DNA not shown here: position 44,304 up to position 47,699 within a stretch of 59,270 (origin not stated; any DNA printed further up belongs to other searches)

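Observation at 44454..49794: Nuclease-less N6-adenine methyltransferase plus SNF2 helicase two-gene module (candidate non-canonical defence / RM-like system)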

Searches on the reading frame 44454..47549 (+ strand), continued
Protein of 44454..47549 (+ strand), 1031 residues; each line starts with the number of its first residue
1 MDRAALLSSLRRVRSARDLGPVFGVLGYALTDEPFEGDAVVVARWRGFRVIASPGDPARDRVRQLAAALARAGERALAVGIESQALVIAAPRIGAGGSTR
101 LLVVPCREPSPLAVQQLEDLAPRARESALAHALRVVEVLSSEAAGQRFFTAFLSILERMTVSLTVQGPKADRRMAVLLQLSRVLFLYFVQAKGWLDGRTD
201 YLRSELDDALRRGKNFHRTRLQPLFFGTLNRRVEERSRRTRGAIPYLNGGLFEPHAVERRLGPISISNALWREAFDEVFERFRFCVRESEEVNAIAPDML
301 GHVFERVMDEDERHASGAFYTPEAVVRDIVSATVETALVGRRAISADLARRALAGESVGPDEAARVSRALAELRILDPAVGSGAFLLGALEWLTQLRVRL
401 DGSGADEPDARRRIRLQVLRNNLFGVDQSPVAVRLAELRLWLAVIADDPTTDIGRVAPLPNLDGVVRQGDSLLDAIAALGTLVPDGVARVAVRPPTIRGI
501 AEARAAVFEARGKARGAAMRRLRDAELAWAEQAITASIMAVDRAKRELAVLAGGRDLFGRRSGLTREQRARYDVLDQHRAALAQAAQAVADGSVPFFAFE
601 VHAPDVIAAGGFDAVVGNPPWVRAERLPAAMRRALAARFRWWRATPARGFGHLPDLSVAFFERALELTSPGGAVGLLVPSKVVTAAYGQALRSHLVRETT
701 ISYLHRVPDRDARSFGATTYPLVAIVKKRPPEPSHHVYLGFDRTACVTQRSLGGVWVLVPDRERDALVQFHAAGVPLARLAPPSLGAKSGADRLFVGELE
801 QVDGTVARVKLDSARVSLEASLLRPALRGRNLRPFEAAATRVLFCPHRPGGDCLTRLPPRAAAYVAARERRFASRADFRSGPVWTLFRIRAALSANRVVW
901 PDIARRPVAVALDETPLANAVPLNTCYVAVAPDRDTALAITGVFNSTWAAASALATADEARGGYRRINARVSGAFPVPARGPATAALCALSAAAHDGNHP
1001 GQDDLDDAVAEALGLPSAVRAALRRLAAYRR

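Call 32: search_protein_families(library=padloc, proteins=[L060:3950-5614:-, L071:4145-5815:-, L082:10107-13418:+, L082:5749-9036:+, L082:9039-9569:+, L082:9637-10095:+, L081:9768-13028:+, L081:5725-8952:+, L072:7983-10985:+], max_evalue=0.001)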
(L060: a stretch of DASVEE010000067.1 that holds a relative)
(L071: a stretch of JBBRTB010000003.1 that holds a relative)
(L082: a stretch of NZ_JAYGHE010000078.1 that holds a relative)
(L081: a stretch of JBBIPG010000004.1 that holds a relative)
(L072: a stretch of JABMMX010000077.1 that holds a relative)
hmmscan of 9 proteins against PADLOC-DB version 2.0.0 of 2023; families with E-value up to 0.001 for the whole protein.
L060:3950-5614:- (554 aa): 0 families

L071:4145-5815:- (556 aa): 0 families

L082:10107-13418:+ (1103 aa): 36 families (the best 25 are shown)
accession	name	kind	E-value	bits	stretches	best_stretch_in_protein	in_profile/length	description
PDLC01075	C3a139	-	6.2e-68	228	2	507-832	492-775/948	HKD+Snf2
PDLC02621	DrmD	-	2.6e-34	116.6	2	424-854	330-711/1040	DrmD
PDLC02623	DrmD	-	1.3e-32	110.5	3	712-844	563-690/1040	DrmD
PDLC02619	DrmD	-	2.2e-29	100.2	3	591-780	357-542/872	DrmD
PDLC00659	HmaA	-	4.3e-20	69.2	1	333-859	222-698/1176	SNF2 helicase / DEAD-box helicase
PDLC02843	DpdE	-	5.1e-20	69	2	696-771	605-663/1091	DpdE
PDLC02840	DpdE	-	8e-20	68.7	2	703-774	588-657/1091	DpdE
PDLC02500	BrxHI|BrxHII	-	5.7e-19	66.2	1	727-842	529-643/933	BrxHI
PDLC02193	PLD_Helicase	-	1.2e-18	64.7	1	333-784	362-810/905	-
PDLC02853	DpdE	-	6.6e-17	58.8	1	629-846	466-672/985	DpdE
PDLC02632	DrmD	-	1.5e-16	58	2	334-786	254-639/662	DrmD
PDLC02572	DrmA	-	1.3e-15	54.4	2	518-839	395-693/1043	DrmA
PDLC04556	PDC-M27C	-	2e-14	50.9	2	319-390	178-253/892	-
PDLC02633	DrmD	-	2.2e-14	50.4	1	725-841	581-705/839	DrmD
PDLC02504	BrxHI|BrxHII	-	3.6e-13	46.4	1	730-850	539-655/971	BrxHII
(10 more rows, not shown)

L082:5749-9036:+ (1095 aa): 61 families (the best 25 are shown)
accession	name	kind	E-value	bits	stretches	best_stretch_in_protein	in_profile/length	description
PDLC03596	REase_MTase_IIG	-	3.9e-134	447.1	3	665-1094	694-1144/1148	Type IIG restriction enzyme-methyltransferase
PDLC03612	REase_MTase_IIG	-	2.5e-115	385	2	483-1093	586-1244/1247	Type IIG restriction enzyme-methyltransferase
PDLC03601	REase_MTase_IIG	-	8.8e-113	376.1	1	170-1046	200-1057/1110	Type IIG restriction enzyme-methyltransferase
PDLC03609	REase_MTase_IIG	-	3.2e-82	274.8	2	666-1052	542-939/1066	Type IIG restriction enzyme-methyltransferase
PDLC03604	REase_MTase_IIG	-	2.7e-50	169.4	2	663-1049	516-943/1011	Type IIG restriction enzyme-methyltransferase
PDLC02643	DrmMI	-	5.7e-49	164.9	2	364-743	548-935/1347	DrmMI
PDLC03313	MTase_II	-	4.1e-46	155.7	1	677-1093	139-560/563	Type II methyltransferase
PDLC03628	REase_MTase_IIG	-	4e-40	135.8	2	168-403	152-369/1100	Type IIG restriction enzyme-methyltransferase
PDLC03629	REase_MTase_IIG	-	7.1e-40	134.7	2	663-1053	552-977/1182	Type IIG restriction enzyme-methyltransferase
PDLC03226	MTase_II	-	1.6e-35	120.8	2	679-794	125-240/579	Type II methyltransferase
PDLC03335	MTase_II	-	5.6e-32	109.2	1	639-1047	154-577/607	Type II methyltransferase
PDLC03250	MTase_II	-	2.4e-30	103.9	1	682-1032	340-697/775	Type II methyltransferase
PDLC03245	MTase_II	-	2.6e-29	100.2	1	682-1041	158-530/577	Type II methyltransferase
PDLC02638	DrmMI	-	2.6e-28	96.7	1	364-739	547-933/935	DrmMI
PDLC02529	PglX|PglXI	-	3.7e-28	95.8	3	434-547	225-326/1189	PglX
PDLC03630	REase_MTase_IIG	-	1e-24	84.5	1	680-1093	603-1092/1100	Type IIG restriction enzyme-methyltransferase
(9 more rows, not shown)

L082:9039-9569:+ (176 aa): 0 families

L082:9637-10095:+ (152 aa): 0 families

L081:9768-13028:+ (1086 aa): 38 families (the best 25 are shown)
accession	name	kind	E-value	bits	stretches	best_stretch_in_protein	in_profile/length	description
PDLC01075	C3a139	-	2.8e-81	272.2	1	36-843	15-781/948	HKD+Snf2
PDLC02621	DrmD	-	5.4e-32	109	2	434-850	330-694/1040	DrmD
PDLC02623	DrmD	-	2.9e-29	99.4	3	738-850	577-687/1040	DrmD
PDLC02193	PLD_Helicase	-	2.1e-24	83.7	2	625-818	654-829/905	-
PDLC02619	DrmD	-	3e-20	70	2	740-793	489-542/872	DrmD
PDLC00659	HmaA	-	7.5e-19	65.1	2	729-788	550-614/1176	SNF2 helicase / DEAD-box helicase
PDLC02843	DpdE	-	5.1e-18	62.4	2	710-788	589-667/1091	DpdE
PDLC04556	PDC-M27C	-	2e-16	57.5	3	244-305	35-92/892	-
PDLC02500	BrxHI|BrxHII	-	2.1e-16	57.7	1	738-827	527-613/933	BrxHI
PDLC02853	DpdE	-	2.2e-16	57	1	631-833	464-646/985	DpdE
PDLC02504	BrxHI|BrxHII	-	2.9e-14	50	1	730-831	529-625/971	BrxHII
PDLC02633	DrmD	-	1.6e-13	47.6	1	735-840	578-691/839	DrmD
PDLC02840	DpdE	-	2.2e-13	47.4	1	729-797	598-666/1091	DpdE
PDLC02632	DrmD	-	2.6e-13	47.3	2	737-795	576-635/662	DrmD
PDLC02572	DrmA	-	2.8e-13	46.7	2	463-808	346-645/1043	DrmA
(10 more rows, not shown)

L081:5725-8952:+ (1075 aa): 75 families (the best 25 are shown)
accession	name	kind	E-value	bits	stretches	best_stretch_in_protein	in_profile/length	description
PDLC03596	REase_MTase_IIG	-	1.3e-130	435.4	3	642-1066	698-1143/1148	Type IIG restriction enzyme-methyltransferase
PDLC03601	REase_MTase_IIG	-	5.3e-115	383.5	1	159-1064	193-1104/1110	Type IIG restriction enzyme-methyltransferase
PDLC03612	REase_MTase_IIG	-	1.1e-113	379.5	2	461-1067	586-1245/1247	Type IIG restriction enzyme-methyltransferase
PDLC03609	REase_MTase_IIG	-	6.8e-89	296.9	2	640-1029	543-944/1066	Type IIG restriction enzyme-methyltransferase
PDLC03313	MTase_II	-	6.6e-48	161.6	1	651-1067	140-561/563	Type II methyltransferase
PDLC02643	DrmMI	-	1.8e-47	160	2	346-797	546-1015/1347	DrmMI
PDLC03604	REase_MTase_IIG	-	2.5e-45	152.9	2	613-1031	490-956/1011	Type IIG restriction enzyme-methyltransferase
PDLC03226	MTase_II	-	3.3e-36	123.1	2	653-762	126-234/579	Type II methyltransferase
PDLC03335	MTase_II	-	1.5e-34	117.7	1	618-1025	163-583/607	Type II methyltransferase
PDLC03628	REase_MTase_IIG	-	2.7e-33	113.2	2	159-382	147-364/1100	Type IIG restriction enzyme-methyltransferase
PDLC03629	REase_MTase_IIG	-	6.4e-32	108.3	2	635-781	551-707/1182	Type IIG restriction enzyme-methyltransferase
PDLC03598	REase_MTase_IIG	-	1.9e-27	93.6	2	181-491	166-435/912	Type IIG restriction enzyme-methyltransferase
PDLC02646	DrmMI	-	1.3e-26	91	2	461-524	44-102/792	DrmMI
PDLC03235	MTase_II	-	2e-26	91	1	652-1065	243-641/648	Type II methyltransferase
PDLC03245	MTase_II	-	4.3e-26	89.6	1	655-969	158-480/577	Type II methyltransferase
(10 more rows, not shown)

L072:7983-10985:+ (1000 aa): 32 families (the best 25 are shown)
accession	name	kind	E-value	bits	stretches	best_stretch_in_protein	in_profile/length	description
PDLC02619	DrmD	-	1e-19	68.2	2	701-752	493-544/872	DrmD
PDLC02623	DrmD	-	7.4e-18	61.7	1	700-759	582-642/1040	DrmD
PDLC02621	DrmD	-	6.8e-15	52.3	1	701-776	582-664/1040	DrmD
PDLC02500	BrxHI|BrxHII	-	1e-13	48.7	1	700-763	532-595/933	BrxHI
PDLC02193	PLD_Helicase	-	5.6e-12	42.6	1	685-743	742-799/905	-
PDLC02843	DpdE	-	5.7e-11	39.1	1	613-741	543-663/1091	DpdE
PDLC04556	PDC-M27C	-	5.3e-10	36.3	1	698-745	756-804/892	-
PDLC02634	DrmD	-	6e-10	35.6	1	700-773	541-613/900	DrmD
PDLC02844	DpdE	-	9.8e-10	34.9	1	702-743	643-684/1074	DpdE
PDLC03830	ZacC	-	2.2e-09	34.5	1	608-802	757-935/1019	-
PDLC00659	HmaA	-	2.3e-09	33.6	1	700-744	569-613/1176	SNF2 helicase / DEAD-box helicase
PDLC02840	DpdE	-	7.1e-09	32.5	1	706-755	618-668/1091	DpdE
PDLC04554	PDC-M27C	-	9.5e-09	32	1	698-745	769-817/1217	-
PDLC00633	ZorD1|ZorD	-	9.9e-09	31.8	1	382-429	566-612/908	"SWI2/SNF2 helicase, Mrr-like nuclease"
PDLC02842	DpdE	-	3.5e-08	29.6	1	382-432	830-879/1176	DpdE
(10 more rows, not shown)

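Call 51: list_cluster_members(proteins=[P0011, P0019, P0036, P0095, P0049, P0113, P0044, P0064, P0051, P0110])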
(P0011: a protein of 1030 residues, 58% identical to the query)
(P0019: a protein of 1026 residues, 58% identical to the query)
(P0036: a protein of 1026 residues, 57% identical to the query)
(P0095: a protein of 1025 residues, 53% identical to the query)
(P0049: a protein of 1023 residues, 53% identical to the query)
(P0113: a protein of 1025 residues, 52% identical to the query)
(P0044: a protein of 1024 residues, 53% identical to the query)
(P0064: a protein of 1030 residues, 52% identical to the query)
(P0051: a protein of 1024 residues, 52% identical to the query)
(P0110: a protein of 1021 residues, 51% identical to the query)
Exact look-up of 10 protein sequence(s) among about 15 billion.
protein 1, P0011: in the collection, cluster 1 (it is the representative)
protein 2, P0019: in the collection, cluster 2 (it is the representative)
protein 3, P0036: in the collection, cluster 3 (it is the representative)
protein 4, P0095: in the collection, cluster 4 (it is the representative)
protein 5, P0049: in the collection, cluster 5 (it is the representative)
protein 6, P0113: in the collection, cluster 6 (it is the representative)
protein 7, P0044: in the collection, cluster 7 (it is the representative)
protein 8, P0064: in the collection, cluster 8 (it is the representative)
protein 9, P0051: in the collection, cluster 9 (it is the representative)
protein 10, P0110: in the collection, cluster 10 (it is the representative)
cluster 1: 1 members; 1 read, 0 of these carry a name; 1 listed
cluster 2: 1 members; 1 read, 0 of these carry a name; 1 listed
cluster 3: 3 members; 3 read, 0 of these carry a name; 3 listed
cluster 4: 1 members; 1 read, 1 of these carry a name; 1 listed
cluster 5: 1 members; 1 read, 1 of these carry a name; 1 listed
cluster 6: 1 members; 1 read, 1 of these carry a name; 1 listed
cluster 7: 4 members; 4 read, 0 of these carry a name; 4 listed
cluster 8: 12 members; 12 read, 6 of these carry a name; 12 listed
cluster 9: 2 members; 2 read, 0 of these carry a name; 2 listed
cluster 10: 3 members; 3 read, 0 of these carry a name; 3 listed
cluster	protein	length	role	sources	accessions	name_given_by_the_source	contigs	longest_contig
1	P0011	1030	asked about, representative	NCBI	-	-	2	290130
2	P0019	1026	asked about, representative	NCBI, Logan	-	-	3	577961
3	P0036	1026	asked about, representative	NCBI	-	-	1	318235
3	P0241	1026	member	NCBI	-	-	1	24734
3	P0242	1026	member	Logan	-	-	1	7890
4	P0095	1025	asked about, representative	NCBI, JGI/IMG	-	hypothetical protein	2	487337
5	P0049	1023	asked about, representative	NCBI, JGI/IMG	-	hypothetical protein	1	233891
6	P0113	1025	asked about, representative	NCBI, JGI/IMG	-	hypothetical protein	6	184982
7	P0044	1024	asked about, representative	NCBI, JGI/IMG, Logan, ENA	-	-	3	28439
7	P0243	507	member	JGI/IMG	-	-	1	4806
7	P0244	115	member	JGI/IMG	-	-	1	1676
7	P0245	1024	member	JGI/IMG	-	-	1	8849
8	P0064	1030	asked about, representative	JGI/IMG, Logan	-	adenine-specific DNA-methyltransferase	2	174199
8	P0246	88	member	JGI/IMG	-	hypothetical protein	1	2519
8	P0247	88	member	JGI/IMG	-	hypothetical protein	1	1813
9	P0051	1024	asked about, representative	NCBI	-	-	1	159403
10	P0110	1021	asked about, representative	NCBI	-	-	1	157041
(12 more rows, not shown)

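Call 52: predict_structure(alignment_id=A1)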
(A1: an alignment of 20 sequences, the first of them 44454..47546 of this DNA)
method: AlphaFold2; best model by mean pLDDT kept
length: 1031 residues; sequences in the alignment: 20
mean_pLDDT: 85.0   pTM: 0.81
mean pLDDT of the five models: 85.0, 75.2, 73.6, 72.5, 63.1
residues with pLDDT >= 90: 426; 70-90: 496; 50-70: 100; < 50: 9
segments of 3 or more residues with pLDDT < 50: 960-963
pLDDT, mean of each block of 10 residues (from residue 1): 91 91 95 89 94 88 91 91 90 79 89 90 89 88 78 92 86 90 88 80 92 93 84 69 58 83 91 92 71 77 72 60 85 95 92 86 93 92 89 89 67 88 87 83 77 59 77 77 60 73 81 77 88 87 90 82 85 88 88 73 83 90 76 80 62 73 91 91 77 90 86 63 93 92 88 85 92 96 83 88 95 93 92 92 90 91 94 84 84 91 86 93 92 96 95 76 64 94 96 91 94 95 79 31
secondary structure, 60 per line:
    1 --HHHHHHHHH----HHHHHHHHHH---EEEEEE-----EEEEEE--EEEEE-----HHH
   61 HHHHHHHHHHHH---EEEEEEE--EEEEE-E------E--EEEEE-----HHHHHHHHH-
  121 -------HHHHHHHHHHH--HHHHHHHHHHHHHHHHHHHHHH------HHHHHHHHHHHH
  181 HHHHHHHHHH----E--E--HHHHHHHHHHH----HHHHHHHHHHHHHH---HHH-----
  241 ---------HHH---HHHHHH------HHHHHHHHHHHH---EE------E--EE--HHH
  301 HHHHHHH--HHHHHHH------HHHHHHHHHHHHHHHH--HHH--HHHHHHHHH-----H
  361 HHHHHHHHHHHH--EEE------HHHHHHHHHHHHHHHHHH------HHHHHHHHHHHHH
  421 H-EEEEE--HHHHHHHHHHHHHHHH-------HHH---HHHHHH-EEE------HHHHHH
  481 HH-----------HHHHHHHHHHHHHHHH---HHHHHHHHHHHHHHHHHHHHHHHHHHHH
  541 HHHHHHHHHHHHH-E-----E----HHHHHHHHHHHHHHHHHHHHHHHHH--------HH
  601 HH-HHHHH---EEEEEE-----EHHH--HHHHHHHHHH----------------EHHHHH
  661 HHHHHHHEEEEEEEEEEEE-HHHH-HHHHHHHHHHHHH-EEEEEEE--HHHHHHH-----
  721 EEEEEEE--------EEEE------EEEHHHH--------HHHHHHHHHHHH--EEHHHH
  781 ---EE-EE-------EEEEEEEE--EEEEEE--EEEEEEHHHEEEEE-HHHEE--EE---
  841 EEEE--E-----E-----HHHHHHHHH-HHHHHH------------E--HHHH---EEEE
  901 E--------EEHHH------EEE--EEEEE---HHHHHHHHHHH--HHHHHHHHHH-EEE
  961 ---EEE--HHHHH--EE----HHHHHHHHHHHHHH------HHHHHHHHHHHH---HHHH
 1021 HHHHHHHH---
elements in order (helices of 4 or more, strands of 3 or more residues): H3-11 H16-25 E29-34 E40-45 E48-52 H58-72 E76-82 E85-89 E101-105 H111-119 H128-138 H141-162 H169-190 H201-211 H216-229 H256-261 H268-279 H298-307 H310-316 H323-338 H346-354 H360-372 E375-377 H384-401 H408-421 E423-427 H430-445 H459-464 E466-468 H475-482 H494-509 H513-553 H566-590 H599-602 H604-608 E612-617 H629-638 H656-667 E668-679 H681-684 H686-698 E700-706 H709-715 E721-727 E736-739 E746-748 H749-752 H761-772 H777-780 E796-803 E806-811 E814-819 E823-827 E841-844 H859-867 H869-874 H890-893 E897-901 E921-923 E926-930 H934-944 H947-956 E958-960 E964-966 H969-973 H982-995 H1002-1013 H1017-1028
